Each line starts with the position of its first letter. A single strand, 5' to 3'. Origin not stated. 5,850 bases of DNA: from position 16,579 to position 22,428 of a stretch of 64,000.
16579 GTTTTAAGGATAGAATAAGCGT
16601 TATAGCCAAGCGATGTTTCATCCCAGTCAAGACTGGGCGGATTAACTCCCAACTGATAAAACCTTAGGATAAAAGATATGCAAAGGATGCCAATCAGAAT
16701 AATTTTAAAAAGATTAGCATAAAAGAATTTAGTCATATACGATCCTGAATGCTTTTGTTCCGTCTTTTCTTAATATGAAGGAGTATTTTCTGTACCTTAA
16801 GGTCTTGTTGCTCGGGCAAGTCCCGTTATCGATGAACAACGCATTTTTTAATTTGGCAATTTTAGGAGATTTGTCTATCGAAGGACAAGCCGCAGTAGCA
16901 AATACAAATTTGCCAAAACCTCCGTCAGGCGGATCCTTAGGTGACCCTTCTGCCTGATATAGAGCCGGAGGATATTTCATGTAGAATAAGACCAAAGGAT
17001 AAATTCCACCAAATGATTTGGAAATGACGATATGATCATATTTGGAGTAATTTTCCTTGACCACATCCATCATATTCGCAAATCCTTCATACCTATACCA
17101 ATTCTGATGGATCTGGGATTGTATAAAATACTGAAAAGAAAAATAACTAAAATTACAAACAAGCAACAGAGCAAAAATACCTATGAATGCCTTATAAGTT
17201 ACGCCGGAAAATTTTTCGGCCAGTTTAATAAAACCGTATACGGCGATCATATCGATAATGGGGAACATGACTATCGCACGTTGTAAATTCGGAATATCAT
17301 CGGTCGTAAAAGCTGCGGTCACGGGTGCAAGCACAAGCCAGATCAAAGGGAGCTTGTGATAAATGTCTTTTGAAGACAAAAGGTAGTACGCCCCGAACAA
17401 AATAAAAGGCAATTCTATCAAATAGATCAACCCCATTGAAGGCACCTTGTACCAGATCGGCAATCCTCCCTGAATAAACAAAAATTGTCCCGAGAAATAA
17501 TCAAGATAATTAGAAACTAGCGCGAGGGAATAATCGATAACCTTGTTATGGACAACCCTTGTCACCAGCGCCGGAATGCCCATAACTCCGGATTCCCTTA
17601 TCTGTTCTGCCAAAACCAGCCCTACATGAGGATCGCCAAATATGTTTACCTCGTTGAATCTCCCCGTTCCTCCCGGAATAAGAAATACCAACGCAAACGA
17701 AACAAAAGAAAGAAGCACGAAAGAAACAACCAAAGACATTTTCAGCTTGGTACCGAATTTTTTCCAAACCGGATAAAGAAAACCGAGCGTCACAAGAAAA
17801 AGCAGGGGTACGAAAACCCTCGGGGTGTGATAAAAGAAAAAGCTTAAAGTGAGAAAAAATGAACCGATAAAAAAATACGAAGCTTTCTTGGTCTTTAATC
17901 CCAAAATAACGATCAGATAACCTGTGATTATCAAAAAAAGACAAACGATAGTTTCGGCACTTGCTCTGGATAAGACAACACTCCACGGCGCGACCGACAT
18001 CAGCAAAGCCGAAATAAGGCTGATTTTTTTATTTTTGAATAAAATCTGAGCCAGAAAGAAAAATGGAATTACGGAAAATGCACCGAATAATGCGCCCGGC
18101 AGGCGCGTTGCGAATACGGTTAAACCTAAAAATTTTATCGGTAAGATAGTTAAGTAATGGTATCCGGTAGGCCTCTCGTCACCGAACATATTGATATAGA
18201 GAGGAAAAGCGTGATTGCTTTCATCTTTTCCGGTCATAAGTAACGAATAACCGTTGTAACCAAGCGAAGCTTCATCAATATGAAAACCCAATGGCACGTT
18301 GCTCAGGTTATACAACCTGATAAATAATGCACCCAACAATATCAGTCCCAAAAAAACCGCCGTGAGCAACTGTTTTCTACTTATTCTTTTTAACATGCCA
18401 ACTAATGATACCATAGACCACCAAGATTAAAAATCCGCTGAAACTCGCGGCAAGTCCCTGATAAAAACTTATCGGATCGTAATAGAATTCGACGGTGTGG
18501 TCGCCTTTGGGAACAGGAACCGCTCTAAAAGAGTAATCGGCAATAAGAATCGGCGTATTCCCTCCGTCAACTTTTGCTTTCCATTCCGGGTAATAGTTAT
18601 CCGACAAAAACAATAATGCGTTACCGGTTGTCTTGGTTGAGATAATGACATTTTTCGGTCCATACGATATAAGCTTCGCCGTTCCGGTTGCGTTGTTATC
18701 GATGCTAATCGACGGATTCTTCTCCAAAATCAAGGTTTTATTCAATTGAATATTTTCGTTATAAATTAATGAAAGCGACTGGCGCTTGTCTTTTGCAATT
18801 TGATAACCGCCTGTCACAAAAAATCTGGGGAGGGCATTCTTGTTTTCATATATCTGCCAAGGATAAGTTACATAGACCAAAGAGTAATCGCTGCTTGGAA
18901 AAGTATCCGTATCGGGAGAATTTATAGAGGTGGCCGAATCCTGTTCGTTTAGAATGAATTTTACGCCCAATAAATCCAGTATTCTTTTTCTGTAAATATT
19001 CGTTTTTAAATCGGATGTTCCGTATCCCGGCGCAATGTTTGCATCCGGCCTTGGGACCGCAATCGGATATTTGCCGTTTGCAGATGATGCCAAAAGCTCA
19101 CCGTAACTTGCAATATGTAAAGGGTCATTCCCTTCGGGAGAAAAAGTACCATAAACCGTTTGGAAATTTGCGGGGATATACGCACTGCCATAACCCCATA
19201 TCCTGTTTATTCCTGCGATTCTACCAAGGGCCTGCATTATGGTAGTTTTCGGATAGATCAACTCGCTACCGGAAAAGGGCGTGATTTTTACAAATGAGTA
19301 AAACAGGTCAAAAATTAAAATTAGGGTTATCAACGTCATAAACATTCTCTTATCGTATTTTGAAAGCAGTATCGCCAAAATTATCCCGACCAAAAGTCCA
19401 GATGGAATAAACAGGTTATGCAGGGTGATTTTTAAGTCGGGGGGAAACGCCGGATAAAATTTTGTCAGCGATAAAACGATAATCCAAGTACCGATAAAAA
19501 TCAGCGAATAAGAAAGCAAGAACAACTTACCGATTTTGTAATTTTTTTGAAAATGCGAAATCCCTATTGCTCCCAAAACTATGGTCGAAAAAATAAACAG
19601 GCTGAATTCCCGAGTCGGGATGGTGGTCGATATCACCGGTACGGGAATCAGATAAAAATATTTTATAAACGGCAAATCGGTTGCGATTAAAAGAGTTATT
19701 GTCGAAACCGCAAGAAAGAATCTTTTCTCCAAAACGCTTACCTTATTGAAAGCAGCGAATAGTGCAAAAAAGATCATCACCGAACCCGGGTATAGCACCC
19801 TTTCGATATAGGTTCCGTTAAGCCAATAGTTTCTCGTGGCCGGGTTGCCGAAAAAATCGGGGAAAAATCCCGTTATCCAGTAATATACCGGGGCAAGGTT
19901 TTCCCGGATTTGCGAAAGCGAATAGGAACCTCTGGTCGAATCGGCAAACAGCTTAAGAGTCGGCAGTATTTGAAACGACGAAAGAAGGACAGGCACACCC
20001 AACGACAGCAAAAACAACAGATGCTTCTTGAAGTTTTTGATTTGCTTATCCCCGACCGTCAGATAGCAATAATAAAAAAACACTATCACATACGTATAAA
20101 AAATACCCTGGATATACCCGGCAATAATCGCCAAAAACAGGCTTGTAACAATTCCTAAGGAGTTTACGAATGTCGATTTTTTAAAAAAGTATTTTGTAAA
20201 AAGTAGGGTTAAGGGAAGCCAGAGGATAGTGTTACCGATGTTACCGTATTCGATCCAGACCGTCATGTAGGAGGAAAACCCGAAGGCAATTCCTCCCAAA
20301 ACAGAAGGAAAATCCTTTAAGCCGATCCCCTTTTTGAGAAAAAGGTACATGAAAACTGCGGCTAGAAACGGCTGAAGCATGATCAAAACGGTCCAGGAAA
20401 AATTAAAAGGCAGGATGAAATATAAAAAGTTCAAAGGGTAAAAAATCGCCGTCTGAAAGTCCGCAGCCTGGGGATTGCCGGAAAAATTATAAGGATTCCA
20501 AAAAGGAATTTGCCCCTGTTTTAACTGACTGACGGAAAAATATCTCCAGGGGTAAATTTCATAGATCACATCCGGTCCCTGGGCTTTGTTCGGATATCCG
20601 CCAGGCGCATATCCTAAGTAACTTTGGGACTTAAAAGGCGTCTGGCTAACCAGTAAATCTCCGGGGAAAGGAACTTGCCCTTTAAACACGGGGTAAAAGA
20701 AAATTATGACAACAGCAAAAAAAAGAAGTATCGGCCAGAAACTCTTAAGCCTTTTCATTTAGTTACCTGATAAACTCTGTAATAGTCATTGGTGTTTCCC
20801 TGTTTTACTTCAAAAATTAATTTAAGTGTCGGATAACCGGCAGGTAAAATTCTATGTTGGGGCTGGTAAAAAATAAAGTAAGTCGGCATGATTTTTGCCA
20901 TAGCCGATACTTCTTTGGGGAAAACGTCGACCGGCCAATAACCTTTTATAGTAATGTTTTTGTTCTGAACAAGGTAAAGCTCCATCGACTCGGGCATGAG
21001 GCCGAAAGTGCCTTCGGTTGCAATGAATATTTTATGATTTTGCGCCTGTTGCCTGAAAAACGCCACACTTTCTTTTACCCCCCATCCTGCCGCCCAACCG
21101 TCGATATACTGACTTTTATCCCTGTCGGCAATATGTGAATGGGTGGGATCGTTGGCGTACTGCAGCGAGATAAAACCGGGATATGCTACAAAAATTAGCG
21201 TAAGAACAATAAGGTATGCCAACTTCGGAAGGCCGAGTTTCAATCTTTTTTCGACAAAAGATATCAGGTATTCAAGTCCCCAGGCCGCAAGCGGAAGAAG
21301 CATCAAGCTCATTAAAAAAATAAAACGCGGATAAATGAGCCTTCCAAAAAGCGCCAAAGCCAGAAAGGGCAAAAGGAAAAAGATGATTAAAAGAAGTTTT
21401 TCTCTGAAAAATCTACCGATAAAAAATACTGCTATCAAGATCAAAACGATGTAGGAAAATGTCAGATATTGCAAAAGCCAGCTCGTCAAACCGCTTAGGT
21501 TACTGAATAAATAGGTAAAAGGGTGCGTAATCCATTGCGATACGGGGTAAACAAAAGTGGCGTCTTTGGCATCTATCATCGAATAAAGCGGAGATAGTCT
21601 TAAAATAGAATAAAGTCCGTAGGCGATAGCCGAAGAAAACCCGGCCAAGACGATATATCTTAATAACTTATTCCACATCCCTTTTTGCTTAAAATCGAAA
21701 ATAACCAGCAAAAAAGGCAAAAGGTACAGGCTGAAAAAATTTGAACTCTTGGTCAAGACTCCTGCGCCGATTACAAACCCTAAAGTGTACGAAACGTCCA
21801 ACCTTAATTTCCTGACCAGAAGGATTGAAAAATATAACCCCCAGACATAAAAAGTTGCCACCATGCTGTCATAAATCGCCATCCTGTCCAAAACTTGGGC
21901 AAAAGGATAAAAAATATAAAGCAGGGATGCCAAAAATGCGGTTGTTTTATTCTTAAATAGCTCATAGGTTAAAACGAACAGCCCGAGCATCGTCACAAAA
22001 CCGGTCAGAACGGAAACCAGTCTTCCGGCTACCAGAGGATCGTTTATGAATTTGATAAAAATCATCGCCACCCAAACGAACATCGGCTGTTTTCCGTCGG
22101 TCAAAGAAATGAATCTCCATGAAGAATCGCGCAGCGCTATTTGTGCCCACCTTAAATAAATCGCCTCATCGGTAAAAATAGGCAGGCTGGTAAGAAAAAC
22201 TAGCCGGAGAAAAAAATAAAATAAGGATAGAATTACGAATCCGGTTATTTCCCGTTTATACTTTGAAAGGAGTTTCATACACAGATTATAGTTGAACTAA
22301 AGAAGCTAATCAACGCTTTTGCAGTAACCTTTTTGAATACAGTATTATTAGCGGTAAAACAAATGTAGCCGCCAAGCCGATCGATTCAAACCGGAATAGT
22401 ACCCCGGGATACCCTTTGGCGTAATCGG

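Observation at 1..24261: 24-kb translationally coupled operon packed with 10 GT-C-fold enzymes plus lipid-linked sugar donor synthases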

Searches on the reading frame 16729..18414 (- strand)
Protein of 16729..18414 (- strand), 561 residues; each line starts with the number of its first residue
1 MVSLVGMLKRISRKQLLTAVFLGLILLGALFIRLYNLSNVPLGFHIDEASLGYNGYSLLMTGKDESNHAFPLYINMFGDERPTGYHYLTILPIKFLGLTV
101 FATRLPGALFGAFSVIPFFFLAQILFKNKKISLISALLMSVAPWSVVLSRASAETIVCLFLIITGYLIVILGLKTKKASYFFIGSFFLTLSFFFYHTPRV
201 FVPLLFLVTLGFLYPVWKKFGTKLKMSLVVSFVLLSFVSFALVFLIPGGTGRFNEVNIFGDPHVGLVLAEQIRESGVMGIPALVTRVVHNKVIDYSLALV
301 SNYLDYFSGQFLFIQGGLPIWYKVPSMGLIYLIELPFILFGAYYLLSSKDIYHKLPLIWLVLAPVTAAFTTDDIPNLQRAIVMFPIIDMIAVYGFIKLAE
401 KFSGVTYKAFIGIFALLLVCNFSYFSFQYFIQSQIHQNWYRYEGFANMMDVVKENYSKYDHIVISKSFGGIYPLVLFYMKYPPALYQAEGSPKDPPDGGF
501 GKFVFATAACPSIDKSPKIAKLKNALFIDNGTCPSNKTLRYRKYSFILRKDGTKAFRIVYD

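Call 7: search_protein_families(library=pfam, proteins=[window:16729-18414:-], max_evalue=0.01)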
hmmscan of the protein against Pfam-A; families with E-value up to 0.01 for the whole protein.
window:16729-18414:- (561 aa): 1 family
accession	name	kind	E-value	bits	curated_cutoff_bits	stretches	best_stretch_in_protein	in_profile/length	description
PF13231.12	PMT_2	-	5.2e-07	30.4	26.1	1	82-236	3-156/160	Dolichyl-phosphate-mannose-protein mannosyltransferase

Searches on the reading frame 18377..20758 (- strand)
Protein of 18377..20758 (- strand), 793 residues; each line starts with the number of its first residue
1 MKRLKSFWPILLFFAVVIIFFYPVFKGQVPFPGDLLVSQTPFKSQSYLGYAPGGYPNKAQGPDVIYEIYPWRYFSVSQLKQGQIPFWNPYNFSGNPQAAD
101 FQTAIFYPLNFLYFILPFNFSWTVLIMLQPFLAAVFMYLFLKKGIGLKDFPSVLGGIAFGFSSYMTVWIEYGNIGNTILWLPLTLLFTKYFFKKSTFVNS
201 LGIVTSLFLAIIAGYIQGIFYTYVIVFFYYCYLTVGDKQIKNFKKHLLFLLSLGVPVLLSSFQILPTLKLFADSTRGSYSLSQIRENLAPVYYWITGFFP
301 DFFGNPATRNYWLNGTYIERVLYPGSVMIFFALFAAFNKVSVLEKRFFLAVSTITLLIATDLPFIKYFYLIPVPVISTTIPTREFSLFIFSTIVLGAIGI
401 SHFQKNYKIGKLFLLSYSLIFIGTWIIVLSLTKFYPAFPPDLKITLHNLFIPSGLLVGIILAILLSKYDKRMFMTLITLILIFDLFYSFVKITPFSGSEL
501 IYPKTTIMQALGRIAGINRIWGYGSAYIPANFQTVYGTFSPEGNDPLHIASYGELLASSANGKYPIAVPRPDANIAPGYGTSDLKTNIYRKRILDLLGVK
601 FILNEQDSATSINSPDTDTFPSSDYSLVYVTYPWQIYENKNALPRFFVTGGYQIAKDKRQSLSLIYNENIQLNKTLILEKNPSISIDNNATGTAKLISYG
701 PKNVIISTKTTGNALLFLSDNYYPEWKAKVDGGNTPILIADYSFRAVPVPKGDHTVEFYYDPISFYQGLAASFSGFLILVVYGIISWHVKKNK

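Call 7: search_protein_families(library=pfam, proteins=[window:18377-20758:-], max_evalue=0.01)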
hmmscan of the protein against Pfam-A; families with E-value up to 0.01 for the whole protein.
window:18377-20758:- (793 aa): 1 family
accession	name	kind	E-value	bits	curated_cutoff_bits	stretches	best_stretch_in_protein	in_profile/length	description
PF09586.16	YfhO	-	1.4e-18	67.2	28.5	2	690-771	752-834/835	Bacterial membrane protein YfhO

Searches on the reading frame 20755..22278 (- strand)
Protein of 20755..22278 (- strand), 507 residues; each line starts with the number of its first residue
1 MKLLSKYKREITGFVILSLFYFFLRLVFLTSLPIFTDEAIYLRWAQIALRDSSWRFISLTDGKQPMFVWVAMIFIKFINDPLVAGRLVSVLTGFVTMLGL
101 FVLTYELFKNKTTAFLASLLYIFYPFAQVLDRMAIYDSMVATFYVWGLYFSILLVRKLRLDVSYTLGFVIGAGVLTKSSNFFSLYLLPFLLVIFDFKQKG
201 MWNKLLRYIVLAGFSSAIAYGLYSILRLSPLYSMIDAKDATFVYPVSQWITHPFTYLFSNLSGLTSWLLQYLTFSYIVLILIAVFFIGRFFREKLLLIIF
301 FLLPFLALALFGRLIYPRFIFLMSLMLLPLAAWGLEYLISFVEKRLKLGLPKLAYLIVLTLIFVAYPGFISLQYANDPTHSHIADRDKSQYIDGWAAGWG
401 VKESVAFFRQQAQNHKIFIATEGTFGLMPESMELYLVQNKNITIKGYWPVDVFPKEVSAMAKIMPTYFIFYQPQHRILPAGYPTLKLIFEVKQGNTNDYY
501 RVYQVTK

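Call 7: search_protein_families(library=pfam, proteins=[window:20755-22278:-], max_evalue=0.01)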
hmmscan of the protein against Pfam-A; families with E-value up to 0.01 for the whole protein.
window:20755-22278:- (507 aa): 2 families
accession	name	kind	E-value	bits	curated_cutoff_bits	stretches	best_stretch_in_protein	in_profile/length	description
PF13231.12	PMT_2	-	4.3e-12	47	26.1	1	65-215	4-155/160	Dolichyl-phosphate-mannose-protein mannosyltransferase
PF02366.24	PMT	-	2.3e-05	24.5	22.7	1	62-195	61-199/245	Dolichyl-phosphate-mannose-protein mannosyltransferase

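Call 44: search_solved_structures(query=window:20755-22278:-, max_evalue=1)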
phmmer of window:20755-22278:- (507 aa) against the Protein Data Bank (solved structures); distinct sequences matched with E-value up to 1: 0.
